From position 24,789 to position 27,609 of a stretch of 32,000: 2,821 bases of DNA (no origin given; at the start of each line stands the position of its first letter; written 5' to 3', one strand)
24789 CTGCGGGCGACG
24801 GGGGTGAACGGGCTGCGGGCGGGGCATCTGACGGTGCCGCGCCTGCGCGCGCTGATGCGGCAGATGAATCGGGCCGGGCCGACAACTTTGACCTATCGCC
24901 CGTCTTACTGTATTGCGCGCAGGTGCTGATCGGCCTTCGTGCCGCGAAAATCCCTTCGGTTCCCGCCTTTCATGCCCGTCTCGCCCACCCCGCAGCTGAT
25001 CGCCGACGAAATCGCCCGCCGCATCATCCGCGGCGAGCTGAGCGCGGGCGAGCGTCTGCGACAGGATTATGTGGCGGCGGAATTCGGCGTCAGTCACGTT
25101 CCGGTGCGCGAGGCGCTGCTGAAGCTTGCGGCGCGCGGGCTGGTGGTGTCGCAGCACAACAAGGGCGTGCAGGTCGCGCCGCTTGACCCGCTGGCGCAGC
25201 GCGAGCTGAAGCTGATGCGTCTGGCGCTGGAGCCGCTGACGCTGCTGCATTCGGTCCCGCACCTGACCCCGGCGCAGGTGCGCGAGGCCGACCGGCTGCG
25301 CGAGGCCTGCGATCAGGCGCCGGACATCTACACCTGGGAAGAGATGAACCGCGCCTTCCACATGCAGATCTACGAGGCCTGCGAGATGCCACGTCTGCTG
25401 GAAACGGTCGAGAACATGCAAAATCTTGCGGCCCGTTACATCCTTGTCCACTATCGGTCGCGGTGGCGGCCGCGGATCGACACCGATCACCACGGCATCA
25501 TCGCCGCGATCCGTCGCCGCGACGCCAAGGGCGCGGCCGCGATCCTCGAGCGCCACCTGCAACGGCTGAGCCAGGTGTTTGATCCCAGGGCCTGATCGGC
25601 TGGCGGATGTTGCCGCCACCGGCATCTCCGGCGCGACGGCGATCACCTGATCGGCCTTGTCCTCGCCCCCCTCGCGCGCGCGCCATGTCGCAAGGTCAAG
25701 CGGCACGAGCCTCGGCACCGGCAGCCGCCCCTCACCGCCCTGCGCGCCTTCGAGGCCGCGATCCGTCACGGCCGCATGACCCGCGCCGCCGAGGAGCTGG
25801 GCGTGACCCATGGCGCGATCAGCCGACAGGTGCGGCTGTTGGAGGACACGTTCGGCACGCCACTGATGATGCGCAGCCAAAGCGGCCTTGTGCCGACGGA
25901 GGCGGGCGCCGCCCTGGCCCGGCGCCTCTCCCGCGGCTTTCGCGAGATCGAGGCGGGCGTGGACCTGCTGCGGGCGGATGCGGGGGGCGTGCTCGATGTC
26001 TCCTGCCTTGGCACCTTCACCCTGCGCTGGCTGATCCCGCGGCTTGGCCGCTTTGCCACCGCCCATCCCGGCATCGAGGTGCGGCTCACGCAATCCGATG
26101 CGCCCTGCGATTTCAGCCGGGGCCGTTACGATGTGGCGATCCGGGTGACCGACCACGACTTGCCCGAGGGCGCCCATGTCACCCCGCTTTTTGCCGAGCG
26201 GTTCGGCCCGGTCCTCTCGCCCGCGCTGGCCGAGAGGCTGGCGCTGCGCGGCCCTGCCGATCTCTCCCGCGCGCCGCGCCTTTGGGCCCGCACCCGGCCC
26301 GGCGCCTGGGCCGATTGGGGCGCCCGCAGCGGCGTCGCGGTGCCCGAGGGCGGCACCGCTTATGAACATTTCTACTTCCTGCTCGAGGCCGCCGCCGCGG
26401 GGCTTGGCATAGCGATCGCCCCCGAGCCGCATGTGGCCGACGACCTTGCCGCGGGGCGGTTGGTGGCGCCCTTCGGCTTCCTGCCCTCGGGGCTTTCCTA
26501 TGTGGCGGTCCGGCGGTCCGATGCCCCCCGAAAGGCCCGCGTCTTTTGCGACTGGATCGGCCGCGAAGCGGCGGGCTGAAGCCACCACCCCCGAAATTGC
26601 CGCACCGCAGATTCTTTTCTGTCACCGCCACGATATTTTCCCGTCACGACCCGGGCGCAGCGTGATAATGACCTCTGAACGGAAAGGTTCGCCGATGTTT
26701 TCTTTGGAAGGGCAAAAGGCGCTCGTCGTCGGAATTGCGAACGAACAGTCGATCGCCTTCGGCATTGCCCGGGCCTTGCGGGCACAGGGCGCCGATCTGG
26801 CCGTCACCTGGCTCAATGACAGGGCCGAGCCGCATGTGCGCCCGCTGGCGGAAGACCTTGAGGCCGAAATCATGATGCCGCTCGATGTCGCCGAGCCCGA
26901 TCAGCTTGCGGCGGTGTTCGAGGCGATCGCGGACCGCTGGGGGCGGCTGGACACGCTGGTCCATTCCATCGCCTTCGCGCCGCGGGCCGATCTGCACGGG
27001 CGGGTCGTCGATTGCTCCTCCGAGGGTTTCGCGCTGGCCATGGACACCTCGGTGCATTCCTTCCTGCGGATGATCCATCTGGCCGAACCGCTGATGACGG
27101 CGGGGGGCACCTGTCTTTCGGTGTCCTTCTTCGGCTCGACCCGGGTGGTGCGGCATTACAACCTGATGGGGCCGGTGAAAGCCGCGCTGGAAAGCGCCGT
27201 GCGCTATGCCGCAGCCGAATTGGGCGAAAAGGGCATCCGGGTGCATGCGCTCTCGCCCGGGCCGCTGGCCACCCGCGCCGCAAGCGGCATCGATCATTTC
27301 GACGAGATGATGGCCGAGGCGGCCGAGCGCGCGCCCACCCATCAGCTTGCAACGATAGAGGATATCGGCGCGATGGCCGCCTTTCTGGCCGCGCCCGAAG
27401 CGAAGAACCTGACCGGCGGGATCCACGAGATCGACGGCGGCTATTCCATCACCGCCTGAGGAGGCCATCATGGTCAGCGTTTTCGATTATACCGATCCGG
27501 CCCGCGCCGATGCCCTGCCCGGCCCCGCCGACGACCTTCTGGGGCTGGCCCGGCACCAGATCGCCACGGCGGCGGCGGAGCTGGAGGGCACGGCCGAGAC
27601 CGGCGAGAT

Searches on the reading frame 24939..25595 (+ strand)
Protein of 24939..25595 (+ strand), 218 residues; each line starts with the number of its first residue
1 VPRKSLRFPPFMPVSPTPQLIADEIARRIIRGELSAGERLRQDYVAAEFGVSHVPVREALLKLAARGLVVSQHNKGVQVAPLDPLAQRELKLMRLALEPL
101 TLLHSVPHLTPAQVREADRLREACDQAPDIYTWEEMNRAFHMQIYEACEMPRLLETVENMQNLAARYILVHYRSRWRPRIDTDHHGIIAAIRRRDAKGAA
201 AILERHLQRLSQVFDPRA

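Call 10: search_protein_families(library=ncbifam, proteins=[window:24939-25595:+], max_evalue=0.00001)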
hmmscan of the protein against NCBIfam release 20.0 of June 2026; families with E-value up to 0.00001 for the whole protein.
window:24939-25595:+ (218 aa): 13 families
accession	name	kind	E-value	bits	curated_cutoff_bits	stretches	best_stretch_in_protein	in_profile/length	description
TIGR03338.1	phnR_burk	equivalog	9.1e-21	74.4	271.5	1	18-209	13-208/212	phosphonate utilization associated transcriptional regulator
NF008504.0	PRK11414.1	equivalog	3.1e-16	59.8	225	1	23-208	18-209/221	GntR family transcriptional regulator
NF008576.0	PRK11534.1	equivalog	6e-13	49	218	1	26-207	17-210/225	DNA-binding transcriptional regulator CsiR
NF007442.0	PRK09990.1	equivalog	4.4e-10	39.4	301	0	19-88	13-83/256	transcriptional regulator GlcC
NF003011.0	PRK03837.1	subfamily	1.6e-09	37.7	260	0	89-215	106-234/241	transcriptional regulator NanR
NF007001.0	PRK09464.1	equivalog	4.7e-08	33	330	1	20-210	14-228/254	pyruvate dehydrogenase complex transcriptional repressor PdhR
NF007741.0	PRK10421.1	equivalog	9.1e-08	31.8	311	0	20-79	7-71/262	transcriptional regulator LldR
NF052282.1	PLP_TF_PdxR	equivalog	3.6e-07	29.6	320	1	18-89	3-75/448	MocR-like pyridoxine biosynthesis transcription factor PdxR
TIGR02325.1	C_P_lyase_phnF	equivalog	4.7e-07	29.6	156.8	1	19-82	11-74/238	phosphonate metabolism transcriptional regulator PhnF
TIGR02018.2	his_ut_repres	equivalog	1.4e-06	27.9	220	1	20-83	3-67/226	histidine utilization transcriptional repressor HutC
NF007588.0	PRK10225.1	equivalog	3.4e-06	26.5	442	0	21-79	14-73/257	Uxu operon transcriptional regulator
NF007292.0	PRK09764.1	equivalog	3.9e-06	26.2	281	1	15-77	4-67/240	GntR family transcriptional regulator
NF008571.0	PRK11523.1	equivalog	4.5e-06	26.3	396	0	19-210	11-221/258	transcriptional regulator ExuR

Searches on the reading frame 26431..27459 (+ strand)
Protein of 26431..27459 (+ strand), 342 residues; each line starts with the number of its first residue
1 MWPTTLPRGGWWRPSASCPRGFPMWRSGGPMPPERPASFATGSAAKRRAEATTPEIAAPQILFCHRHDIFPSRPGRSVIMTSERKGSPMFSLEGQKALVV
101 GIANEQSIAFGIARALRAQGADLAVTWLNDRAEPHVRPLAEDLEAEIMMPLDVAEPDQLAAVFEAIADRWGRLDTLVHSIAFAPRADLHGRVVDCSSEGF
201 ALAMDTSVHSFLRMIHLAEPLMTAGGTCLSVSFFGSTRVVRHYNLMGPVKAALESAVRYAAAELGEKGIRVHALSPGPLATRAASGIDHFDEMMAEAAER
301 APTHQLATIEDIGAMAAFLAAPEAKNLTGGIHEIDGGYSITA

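Call 10: search_protein_families(library=ncbifam, proteins=[window:26431-27459:+], max_evalue=0.00001)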
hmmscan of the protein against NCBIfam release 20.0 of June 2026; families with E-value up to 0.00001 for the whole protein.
window:26431-27459:+ (342 aa): 159 families (the best 25 are shown)
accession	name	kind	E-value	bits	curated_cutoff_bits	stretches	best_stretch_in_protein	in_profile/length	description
NF005717.0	PRK07533.1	equivalog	3.3e-126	420.2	337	1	89-341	6-258/259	enoyl-ACP reductase FabI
NF006266.0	PRK08415.1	equivalog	2.7e-76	256.5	441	1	92-340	3-251/274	enoyl-ACP reductase FabI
NF005615.0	PRK07370.1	equivalog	1.9e-75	253.5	391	1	89-341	2-257/259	enoyl-ACP reductase FabI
NF006019.0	PRK08159.1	equivalog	1.7e-73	247.1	452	1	92-340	8-256/272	enoyl-ACP reductase FabI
NF005078.0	PRK06505.1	equivalog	5.2e-69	232.4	446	1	92-341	5-254/271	enoyl-ACP reductase FabI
NF005422.0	PRK06997.1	equivalog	1e-67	228.3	440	1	91-341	3-254/262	enoyl-ACP reductase FabI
NF006369.1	PRK08594.1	equivalog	2.6e-67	226.9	370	1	89-341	1-255/256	enoyl-ACP reductase FabI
NF005938.0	PRK07984.1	equivalog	5.2e-65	219.3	477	1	91-342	3-255/262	enoyl-ACP reductase FabI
NF006428.0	PRK08690.1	equivalog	1.2e-64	218.1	462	1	91-342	3-256/261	enoyl-ACP reductase FabI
NF004748.0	PRK06079.1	equivalog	3.2e-63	213.3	362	1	92-338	5-249/252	enoyl-ACP reductase FabI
NF005145.0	PRK06603.1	equivalog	1.1e-60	205.3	456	1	92-340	6-254/260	enoyl-ACP reductase FabI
NF005908.0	PRK07889.1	equivalog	2.4e-47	161.8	299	1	91-340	4-253/256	enoyl-ACP reductase FabI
NF004957.0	PRK06300.1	equivalog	3.5e-36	124.9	356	1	159-340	106-287/299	enoyl-[acyl-carrier-protein] reductase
NF005975.0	PRK08063.1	equivalog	7.8e-34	117.1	328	1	96-340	6-248/250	enoyl-[acyl-carrier-protein] reductase FabL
NF005559.1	PRK07231.1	subfamily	1.4e-31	109.9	215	1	92-339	2-248/249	glucose 1-dehydrogenase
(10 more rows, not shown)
